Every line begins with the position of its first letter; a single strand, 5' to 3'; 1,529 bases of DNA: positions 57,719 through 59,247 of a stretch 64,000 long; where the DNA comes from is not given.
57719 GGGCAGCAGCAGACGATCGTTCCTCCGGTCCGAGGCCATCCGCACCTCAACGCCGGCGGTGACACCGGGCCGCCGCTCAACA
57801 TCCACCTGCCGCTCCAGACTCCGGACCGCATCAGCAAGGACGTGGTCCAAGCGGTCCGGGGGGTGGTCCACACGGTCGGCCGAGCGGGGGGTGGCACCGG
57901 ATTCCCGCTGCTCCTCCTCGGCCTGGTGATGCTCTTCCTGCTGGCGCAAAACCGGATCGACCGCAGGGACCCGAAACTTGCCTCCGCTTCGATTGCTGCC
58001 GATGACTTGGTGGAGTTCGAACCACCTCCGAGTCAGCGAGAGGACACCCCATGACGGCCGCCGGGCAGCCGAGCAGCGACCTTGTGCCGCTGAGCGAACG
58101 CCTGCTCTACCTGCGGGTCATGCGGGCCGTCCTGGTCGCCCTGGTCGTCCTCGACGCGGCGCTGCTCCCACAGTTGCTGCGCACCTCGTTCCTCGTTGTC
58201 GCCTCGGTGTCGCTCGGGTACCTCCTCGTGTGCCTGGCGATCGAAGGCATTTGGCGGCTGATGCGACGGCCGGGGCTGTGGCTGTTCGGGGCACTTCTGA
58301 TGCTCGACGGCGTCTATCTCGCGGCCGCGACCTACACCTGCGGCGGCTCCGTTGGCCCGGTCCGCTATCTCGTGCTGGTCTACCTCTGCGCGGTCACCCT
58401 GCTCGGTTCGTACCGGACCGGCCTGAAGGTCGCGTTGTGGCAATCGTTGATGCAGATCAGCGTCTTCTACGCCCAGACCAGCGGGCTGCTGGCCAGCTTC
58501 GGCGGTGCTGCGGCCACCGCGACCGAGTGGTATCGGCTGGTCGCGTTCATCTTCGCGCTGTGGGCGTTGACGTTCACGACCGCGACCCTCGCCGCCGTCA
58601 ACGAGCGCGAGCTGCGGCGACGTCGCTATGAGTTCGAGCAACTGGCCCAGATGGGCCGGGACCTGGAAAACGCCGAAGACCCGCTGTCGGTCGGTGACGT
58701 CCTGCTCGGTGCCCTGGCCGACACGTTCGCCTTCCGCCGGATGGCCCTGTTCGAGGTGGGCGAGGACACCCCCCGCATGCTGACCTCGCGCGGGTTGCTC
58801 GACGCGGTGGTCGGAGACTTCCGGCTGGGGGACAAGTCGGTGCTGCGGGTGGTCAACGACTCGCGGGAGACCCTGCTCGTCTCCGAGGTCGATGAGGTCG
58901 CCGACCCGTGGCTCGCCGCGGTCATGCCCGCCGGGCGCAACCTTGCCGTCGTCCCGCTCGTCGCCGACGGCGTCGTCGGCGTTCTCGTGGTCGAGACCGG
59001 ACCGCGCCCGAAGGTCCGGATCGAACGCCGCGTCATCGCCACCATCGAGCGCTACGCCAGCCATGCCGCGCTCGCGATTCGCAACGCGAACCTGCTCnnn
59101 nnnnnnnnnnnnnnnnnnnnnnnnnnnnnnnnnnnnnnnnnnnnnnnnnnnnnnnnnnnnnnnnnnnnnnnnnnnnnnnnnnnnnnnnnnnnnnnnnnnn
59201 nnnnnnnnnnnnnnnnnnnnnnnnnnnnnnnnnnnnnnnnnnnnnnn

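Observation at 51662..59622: Giant ~20-repeat Ig-like surface protein translationally coupled to an active GAF-GGDEF diguanylate cyclase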

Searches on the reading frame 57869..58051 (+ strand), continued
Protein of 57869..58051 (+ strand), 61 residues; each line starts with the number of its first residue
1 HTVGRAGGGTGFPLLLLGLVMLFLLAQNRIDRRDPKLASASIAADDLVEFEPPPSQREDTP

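Call 71: search_protein_families(library=pfam, proteins=[L145:6764-7537:+, L145:6073-6834:-, L145:5707-6888:+, L160:6091-6996:-, L160:5610-6074:-, L152:2767-3525:+, L152:3522-4304:-], max_evalue=0.001)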
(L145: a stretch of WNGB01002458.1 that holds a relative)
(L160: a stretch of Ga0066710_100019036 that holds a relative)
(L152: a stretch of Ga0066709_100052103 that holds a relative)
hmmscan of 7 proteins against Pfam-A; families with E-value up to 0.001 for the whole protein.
L145:6764-7537:+ (257 aa): 0 families

L145:6073-6834:- (253 aa): 1 family
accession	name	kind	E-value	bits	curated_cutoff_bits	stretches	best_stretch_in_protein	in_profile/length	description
PF00557.29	Peptidase_M24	-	9.7e-52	176.2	23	1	12-241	2-208/208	Metallopeptidase family M24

L145:5707-6888:+ (393 aa): 0 families

L160:6091-6996:- (301 aa): 3 families
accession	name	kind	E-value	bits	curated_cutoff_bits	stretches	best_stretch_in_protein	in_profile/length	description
PF07228.17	SpoIIE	-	2.5e-50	171.5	25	1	115-300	2-191/192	Stage II sporulation protein E (SpoIIE)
PF13185.12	GAF_2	-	3.7e-05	24.4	28.6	1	13-58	92-136/136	GAF domain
PF13492.12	GAF_3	-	0.00071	20.4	27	0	7-59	79-129/129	GAF domain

L160:5610-6074:- (154 aa): 1 family
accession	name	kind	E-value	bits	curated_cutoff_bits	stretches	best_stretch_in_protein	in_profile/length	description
PF00293.34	NUDIX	-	6.5e-09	36.3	21.1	1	19-124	11-121/134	NUDIX domain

L152:2767-3525:+ (252 aa): 3 families
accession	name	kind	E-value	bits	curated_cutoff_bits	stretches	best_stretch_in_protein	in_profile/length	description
PF00072.30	Response_reg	-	1.9e-27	96.1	30.2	1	46-158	1-111/111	Response regulator receiver domain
PF00196.25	GerE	-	8.8e-19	67.3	23.5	1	191-246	2-57/57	Bacterial regulatory proteins, luxR family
PF08281.18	Sigma70_r4_2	-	3.7e-06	26.9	25.7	1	189-234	8-54/54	Sigma-70, region 4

L152:3522-4304:- (260 aa): 0 families
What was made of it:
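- One of these is followed by a NarL-type response regulator (call 71). HK variants with a NarL-type regulator could act directly on transcription (call 71).
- Tried and rejected: Cyclophilin plus rhomboid downstream in 12 distant loci is kept only as a lead (call 71).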

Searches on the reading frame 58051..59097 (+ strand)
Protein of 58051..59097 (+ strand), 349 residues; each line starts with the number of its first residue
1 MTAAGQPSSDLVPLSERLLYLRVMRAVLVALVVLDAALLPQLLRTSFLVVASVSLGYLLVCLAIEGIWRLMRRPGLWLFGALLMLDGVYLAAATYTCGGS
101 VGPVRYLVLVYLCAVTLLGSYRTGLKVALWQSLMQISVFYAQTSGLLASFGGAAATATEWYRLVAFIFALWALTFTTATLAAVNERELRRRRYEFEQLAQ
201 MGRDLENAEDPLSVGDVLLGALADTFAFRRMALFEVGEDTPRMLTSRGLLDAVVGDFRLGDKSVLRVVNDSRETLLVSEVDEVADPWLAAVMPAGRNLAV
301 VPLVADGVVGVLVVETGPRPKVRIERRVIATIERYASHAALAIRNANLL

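Call 16: find_related_loci(query=A1, collection=genome_contigs, flank=10000)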
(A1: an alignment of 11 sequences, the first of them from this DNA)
Query A1 (349 aa) in genome_contigs; peptide patterns used: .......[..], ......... (x = any residue, [..] = any of these).
432 stretches matched a pattern; 239 encode a relative of the query (tblastn E <= 1e-3); the best 80 are kept; 80 distinct loci.
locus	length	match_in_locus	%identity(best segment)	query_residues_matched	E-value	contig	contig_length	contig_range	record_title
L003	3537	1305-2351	77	1-349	4e-174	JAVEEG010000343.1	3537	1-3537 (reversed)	MAG: Frankiaceae bacterium isolate BP_195 scaffold_3543958, whole genome shotgun sequence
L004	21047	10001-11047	78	1-349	2e-155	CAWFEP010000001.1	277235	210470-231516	MAG: uncultured Actinomycetota bacterium isolate MFD04434.bin.2.51 genome assembly, contig: contig_1718, whole genome sh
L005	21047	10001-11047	77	1-349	2e-153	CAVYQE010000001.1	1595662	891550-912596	MAG: uncultured Actinomycetota bacterium isolate MFD05502.bin.1.113 genome assembly, contig: contig_10809, whole genome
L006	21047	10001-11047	77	1-349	1e-152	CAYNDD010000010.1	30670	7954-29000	MAG TPA_asm: uncultured Frankiaceae bacterium isolate binchicken_co54_360 genome assembly, contig: NODE_2493_length_3067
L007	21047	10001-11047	75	1-349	2e-152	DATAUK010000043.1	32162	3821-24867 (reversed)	MAG TPA_asm: Mycobacteriales bacterium isolate SMAG_U5570 k141_1012783, whole genome shotgun sequence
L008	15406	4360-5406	68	1-349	8e-139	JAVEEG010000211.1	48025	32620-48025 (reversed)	MAG: Frankiaceae bacterium isolate BP_195 scaffold_2047181, whole genome shotgun sequence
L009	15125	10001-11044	67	1-349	2e-138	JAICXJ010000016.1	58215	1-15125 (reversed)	MAG: Frankiales bacterium isolate LS_FP_2_bin.109 k141_5442531_length_58215_cov_24.2692, whole genome shotgun sequence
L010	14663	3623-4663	68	2-349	4e-138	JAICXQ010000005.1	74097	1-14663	MAG: Frankiales bacterium isolate LS_FP_2_bin.126 k141_4066540_length_74097_cov_12.3669, whole genome shotgun sequence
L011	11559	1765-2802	66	1-349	8e-138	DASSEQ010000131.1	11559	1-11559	MAG TPA_asm: Mycobacteriales bacterium isolate SMAG_U982 k141_1034874, whole genome shotgun sequence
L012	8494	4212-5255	67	1-349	5e-137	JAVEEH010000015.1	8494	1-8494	MAG: Frankiaceae bacterium isolate BP_196 scaffold_4627605, whole genome shotgun sequence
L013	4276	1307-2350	66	1-349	1e-137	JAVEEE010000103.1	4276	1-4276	MAG: Frankiaceae bacterium isolate BP_193 scaffold_908283, whole genome shotgun sequence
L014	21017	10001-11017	66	9-349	5e-131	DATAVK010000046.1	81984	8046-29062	MAG TPA_asm: Mycobacteriales bacterium isolate SMAG_U5597 k141_2077442, whole genome shotgun sequence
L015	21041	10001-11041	63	1-349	4e-128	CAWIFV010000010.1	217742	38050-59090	MAG: uncultured Actinomycetota bacterium isolate MFD01721.bin.2.61 genome assembly, contig: contig_45317, whole genome s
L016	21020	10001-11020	65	9-349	1e-126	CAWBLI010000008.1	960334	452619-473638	MAG: uncultured Actinomycetota bacterium isolate MFD04434.bin.2.76 genome assembly, contig: contig_4645, whole genome sh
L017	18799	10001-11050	76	1-349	2e-162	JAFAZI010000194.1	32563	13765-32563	MAG: Frankiaceae bacterium isolate CP_BM_RX_R9_1 BM_RX_R9_k147_2158660, whole genome shotgun sequence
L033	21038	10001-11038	44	2-349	1e-72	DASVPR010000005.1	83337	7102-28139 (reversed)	MAG TPA_asm: Solirubrobacteraceae bacterium isolate SMAG_U3184 k141_413015, whole genome shotgun sequence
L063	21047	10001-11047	40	7-349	2e-61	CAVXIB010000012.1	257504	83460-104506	MAG: uncultured Actinomycetota bacterium isolate MFD02581.bin.3.326 genome assembly, contig: contig_17549, whole genome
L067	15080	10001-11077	39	9-349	3e-60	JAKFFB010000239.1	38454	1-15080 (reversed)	MAG: Actinomycetales bacterium isolate LC088 contig-124_919, whole genome shotgun sequence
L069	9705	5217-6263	40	8-349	4e-60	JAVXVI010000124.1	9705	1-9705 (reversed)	MAG: Actinomycetota bacterium isolate BP_338 scaffold_2338912, whole genome shotgun sequence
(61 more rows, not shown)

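Call 22: search_protein_families(library=pfam, proteins=[window:58051-59097:+], max_evalue=10)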
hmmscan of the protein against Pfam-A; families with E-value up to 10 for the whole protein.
seq(349 aa): 1 family
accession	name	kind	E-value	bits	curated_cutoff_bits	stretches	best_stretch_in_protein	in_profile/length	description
PF25323.1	6TM_PilS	-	2.8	8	27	1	23-185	17-186/189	PilS-like transmembrane domain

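Call 23: search_protein_families(library=ncbifam, proteins=[window:58051-59097:+], max_evalue=10)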
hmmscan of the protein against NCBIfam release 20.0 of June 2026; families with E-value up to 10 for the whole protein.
seq(349 aa): 0 families

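Call 71: search_protein_families(library=pfam, proteins=[L069:6920-8830:+, L063:11229-12938:+, L067:12429-14732:-], max_evalue=0.001)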
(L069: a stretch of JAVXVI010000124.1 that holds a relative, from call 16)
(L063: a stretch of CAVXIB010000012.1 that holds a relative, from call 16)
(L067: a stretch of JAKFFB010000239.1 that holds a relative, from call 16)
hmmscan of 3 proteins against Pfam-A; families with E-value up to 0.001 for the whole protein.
L069:6920-8830:+ (636 aa): 2 families
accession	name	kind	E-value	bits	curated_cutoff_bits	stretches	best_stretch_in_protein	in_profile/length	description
PF01694.28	Rhomboid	-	1.4e-34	119.8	22.6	1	469-599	2-140/143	Rhomboid domain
PF00643.29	zf-B_box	-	0.00019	21.9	24.1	1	361-388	4-31/42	B-box zinc finger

L063:11229-12938:+ (569 aa): 1 family
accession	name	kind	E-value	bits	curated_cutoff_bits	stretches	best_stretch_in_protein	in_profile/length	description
PF00160.26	Pro_isomerase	-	6.8e-44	150.3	21.7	1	402-564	3-158/159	Cyclophilin type peptidyl-prolyl cis-trans isomerase/CLD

L067:12429-14732:- (767 aa): 0 families

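Call 79: find_homologous_proteins(query=L033:10001-11548:+, max_evalue=1e-30)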
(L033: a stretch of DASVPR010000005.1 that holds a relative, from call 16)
Query L033:10001-11548:+ (516 aa): 2573 proteins with E <= 1e-30 among 8000 candidates; the best 120 are listed.
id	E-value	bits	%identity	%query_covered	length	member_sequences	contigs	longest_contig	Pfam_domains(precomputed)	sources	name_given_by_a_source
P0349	0.0e+0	1089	100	100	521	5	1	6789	PF13185.13,PF01590.33,PF00990.27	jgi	jgi:diguanylate cyclase (GGDEF)-like protein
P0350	3.7e-289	977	89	100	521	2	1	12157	PF13185.13,PF01590.33,PF00990.27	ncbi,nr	ncbi:MAG TPA: sensor domain-containing diguanylate cyclase [Solirubrobacteraceae bacterium]|nr:senso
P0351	2.5e-285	965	89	98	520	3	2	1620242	PF01590.33,PF13492.13,PF00990.27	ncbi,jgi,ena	ncbi:MAG TPA: diguanylate cyclase [Solirubrobacteraceae bacterium]|jgi:diguanylate cyclase (GGDEF)-l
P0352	5.9e-281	950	88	100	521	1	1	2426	PF01590.33,PF13492.13,PF00990.27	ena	-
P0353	7.1e-280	947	86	98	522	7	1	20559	PF13185.13,PF01590.33,PF00990.27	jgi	jgi:two-component system, cell cycle response regulator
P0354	9.0e-280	946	87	100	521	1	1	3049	PF13185.13,PF01590.33,PF00990.27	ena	-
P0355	2.8e-278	941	85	99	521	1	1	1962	PF13185.13,PF01590.33,PF00990.27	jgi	jgi:diguanylate cyclase (GGDEF)-like protein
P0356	5.7e-277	937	87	99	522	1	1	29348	PF01590.33,PF13492.13,PF00990.27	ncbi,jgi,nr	ncbi:MAG TPA: diguanylate cyclase [Solirubrobacteraceae bacterium]|jgi:diguanylate cyclase (GGDEF)-l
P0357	3.6e-276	934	86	100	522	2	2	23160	PF13185.13,PF01590.33,PF13492.13,PF00990.27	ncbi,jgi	jgi:diguanylate cyclase (GGDEF)-like protein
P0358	7.7e-272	920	84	100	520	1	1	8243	PF13185.13,PF01590.33,PF13492.13,PF00990.27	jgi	jgi:two-component system cell cycle response regulator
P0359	9.4e-268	907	83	98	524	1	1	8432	PF13185.13,PF01590.33,PF13492.13,PF00990.27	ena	-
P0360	5.7e-264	894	82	98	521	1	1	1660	PF13185.13,PF25323.3,PF01590.33,PF13492.13,PF00990.27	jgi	-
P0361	3.2e-219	747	71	97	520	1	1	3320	PF13185.13,PF25323.3,PF01590.33,PF13492.13,PF00990.27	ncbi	-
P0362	2.7e-214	730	70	97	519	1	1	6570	PF13185.13,PF13492.13,PF00990.27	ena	-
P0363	5.1e-208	710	68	98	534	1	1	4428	PF25323.3,PF01590.33,PF13492.13,PF00990.27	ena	-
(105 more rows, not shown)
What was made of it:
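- Tried and rejected: All top 120 hits are uncultured (call 79).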
